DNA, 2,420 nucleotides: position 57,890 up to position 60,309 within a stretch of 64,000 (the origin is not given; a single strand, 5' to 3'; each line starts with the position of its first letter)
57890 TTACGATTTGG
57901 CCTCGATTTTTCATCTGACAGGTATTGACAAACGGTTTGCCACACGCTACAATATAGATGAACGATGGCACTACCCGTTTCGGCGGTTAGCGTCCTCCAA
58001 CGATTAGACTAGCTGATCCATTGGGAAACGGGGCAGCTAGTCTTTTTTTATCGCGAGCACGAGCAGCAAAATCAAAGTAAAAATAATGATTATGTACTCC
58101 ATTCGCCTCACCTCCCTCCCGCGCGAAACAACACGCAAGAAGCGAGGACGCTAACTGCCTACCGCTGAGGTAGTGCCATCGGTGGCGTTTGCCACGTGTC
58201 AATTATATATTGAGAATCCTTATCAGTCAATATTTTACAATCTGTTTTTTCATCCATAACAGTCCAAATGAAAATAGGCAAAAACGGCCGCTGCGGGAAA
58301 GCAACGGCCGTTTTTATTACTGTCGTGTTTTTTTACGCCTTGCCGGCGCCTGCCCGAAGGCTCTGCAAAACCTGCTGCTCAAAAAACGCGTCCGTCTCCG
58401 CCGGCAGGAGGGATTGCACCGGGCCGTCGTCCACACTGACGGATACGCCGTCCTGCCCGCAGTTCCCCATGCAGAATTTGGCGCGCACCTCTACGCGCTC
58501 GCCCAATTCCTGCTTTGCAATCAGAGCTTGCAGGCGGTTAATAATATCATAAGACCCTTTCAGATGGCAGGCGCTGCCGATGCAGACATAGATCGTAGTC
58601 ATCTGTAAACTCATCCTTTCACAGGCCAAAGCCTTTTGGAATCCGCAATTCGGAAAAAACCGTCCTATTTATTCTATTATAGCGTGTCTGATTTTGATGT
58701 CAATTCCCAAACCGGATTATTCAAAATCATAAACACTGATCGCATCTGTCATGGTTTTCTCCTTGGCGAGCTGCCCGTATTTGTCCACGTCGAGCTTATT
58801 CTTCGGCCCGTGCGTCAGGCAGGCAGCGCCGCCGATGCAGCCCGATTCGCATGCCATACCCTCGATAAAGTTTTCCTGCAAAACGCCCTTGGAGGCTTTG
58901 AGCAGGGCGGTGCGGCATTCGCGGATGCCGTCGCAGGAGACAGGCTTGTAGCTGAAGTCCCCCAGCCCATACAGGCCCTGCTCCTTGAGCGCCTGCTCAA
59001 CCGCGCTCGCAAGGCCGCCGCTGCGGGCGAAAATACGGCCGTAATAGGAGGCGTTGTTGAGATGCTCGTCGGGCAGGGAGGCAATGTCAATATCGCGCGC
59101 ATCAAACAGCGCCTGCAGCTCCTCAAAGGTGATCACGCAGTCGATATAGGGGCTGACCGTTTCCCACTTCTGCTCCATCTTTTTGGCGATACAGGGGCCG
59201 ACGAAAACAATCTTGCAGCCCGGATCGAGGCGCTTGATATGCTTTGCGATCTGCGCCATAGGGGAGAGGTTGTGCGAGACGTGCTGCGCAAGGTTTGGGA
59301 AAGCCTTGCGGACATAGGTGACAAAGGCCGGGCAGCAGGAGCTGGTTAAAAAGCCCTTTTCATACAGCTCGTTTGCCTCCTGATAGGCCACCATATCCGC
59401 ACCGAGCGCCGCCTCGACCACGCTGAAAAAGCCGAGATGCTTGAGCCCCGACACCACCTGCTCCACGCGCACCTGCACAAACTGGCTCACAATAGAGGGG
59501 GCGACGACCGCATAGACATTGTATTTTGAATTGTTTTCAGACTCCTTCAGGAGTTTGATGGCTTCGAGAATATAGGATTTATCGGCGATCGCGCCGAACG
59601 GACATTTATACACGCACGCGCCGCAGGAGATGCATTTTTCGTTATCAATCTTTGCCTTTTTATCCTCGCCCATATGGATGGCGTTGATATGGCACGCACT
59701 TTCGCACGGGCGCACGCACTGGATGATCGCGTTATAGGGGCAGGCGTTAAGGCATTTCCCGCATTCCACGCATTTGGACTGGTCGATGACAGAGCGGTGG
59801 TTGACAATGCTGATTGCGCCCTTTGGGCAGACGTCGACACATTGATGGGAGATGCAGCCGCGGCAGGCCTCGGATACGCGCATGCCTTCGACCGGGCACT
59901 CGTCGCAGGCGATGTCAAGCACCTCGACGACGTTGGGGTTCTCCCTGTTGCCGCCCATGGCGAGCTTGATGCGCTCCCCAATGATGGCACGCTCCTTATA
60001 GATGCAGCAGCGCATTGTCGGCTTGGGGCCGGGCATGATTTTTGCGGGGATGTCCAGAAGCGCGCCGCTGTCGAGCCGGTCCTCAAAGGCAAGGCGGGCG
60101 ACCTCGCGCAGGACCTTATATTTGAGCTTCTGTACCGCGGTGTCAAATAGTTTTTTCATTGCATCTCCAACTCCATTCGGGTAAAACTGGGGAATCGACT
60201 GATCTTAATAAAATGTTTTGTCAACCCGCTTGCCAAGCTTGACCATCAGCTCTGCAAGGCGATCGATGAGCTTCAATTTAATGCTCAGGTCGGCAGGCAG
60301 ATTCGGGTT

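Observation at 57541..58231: Tandem convergent-promoter modules encoding an identical 21-aa hydrophobic peptide opposite a terminated ~90-nt RNA: candidate unannotated type I toxin-antitoxin loci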

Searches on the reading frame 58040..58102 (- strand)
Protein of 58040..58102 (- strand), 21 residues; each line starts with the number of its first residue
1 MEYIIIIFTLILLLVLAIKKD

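Call 46: search_protein_families(library=pfam, proteins=[window:58040-58102:-], max_evalue=1)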
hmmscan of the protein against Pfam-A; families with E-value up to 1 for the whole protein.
seq(21 aa): 0 families

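Call 48: search_protein_families(library=ncbifam, proteins=[window:58040-58102:-], max_evalue=10)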
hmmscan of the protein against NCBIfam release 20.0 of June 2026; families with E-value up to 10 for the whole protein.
seq(21 aa): 0 families

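Call 49: search_protein_families(library=padloc, proteins=[window:58040-58102:-], max_evalue=10)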
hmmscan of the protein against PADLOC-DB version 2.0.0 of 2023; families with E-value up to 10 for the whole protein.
seq(21 aa): 0 families

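Call 65: list_cluster_members(proteins=[window:58040-58102:-, window:57655-57753:-, window:58040-58138:-, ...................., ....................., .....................])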
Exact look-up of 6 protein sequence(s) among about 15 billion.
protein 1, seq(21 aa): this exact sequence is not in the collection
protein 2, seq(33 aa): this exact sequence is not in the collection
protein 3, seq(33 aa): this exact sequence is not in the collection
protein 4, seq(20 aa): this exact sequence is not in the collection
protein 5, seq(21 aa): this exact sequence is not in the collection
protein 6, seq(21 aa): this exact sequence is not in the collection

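Call 77: search_dna_similar(query=window:58040-58102:-, collection=plasmids, mode=protein, max_evalue=10, max_rows=10)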
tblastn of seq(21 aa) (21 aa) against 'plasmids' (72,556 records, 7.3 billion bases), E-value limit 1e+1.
No match.

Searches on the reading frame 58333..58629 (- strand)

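Call 46: search_protein_families(library=pfam, proteins=[window:58333-58629:-], max_evalue=1)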
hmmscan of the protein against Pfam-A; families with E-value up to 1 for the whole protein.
window:58333-58629:- (98 aa): 2 families
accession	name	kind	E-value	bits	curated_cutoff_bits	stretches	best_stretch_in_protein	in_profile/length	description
PF01257.25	2Fe-2S_thioredx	-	1.6e-05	25.3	24.8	1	11-83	66-141/145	Thioredoxin-like [2Fe-2S] ferredoxin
PF07845.16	DUF1636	-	0.026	15.4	31.6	1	27-65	23-60/117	Protein of unknown function (DUF1636)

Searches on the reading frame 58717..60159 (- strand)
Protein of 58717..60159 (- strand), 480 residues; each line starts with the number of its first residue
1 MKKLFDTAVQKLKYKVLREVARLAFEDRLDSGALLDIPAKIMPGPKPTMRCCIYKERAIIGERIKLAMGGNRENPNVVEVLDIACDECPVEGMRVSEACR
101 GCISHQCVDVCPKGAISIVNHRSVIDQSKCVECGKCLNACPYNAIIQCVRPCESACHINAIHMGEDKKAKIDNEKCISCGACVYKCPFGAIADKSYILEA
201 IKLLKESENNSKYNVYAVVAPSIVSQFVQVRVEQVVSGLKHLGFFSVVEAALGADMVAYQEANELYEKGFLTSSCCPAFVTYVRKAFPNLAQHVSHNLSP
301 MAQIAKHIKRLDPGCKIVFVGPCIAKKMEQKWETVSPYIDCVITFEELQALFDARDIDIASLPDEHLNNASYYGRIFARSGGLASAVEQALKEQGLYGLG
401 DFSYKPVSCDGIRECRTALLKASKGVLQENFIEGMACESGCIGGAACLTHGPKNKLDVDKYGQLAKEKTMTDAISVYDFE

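Call 46: search_protein_families(library=pfam, proteins=[window:58717-60159:-], max_evalue=1)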
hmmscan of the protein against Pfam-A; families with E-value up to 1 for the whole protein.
window:58717-60159:- (480 aa): 20 families
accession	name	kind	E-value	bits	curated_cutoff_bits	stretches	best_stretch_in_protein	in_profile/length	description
PF02906.19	Fe_hyd_lg_C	-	2.2e-58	198.2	22.1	1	214-445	2-245/245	Iron only hydrogenase large subunit, C-terminal domain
PF12838.12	Fer4_7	-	9.6e-16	58.4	27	2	99-144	2-52/52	4Fe-4S dicluster domain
PF00037.32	Fer4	-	4.5e-14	52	21.1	3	170-191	2-23/24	4Fe-4S binding domain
PF25160.1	LdpA_Fe-S-bd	-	1.3e-12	47.7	27.6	2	147-196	4-48/49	LdpA Fe-S cluster-binding domain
PF12837.12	Fer4_6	-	1.6e-11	44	25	2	124-145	3-24/24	4Fe-4S binding domain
PF13187.11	Fer4_9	-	1.6e-09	38.1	27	2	98-145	1-52/52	4Fe-4S dicluster domain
PF13237.11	Fer4_10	-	4.4e-09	36.6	25.5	2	96-141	6-53/53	4Fe-4S dicluster domain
PF12797.12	Fer4_2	-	1.1e-08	34.9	24.5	2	124-142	4-22/22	4Fe-4S binding domain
PF14697.11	Fer4_21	-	2.9e-08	34.2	35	2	146-191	9-57/59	4Fe-4S dicluster domain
PF13484.11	Fer4_16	-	4.9e-08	34.1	30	3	175-208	1-34/66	4Fe-4S double cluster binding domain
PF12800.12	Fer4_4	-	2.1e-05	24.9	24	2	174-189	2-17/17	4Fe-4S binding domain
PF13247.11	Fer4_11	-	6.8e-05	23.4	26.2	1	94-145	5-59/100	4Fe-4S dicluster domain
PF13534.11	Fer4_17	-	0.0011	19.9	22.2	1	129-187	1-57/61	4Fe-4S dicluster domain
PF12798.12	Fer4_3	-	0.0015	19.6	27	3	130-144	1-15/15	4Fe-4S binding domain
PF13183.11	Fer4_8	-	0.0058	17.6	27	2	174-193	3-22/68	4Fe-4S dicluster domain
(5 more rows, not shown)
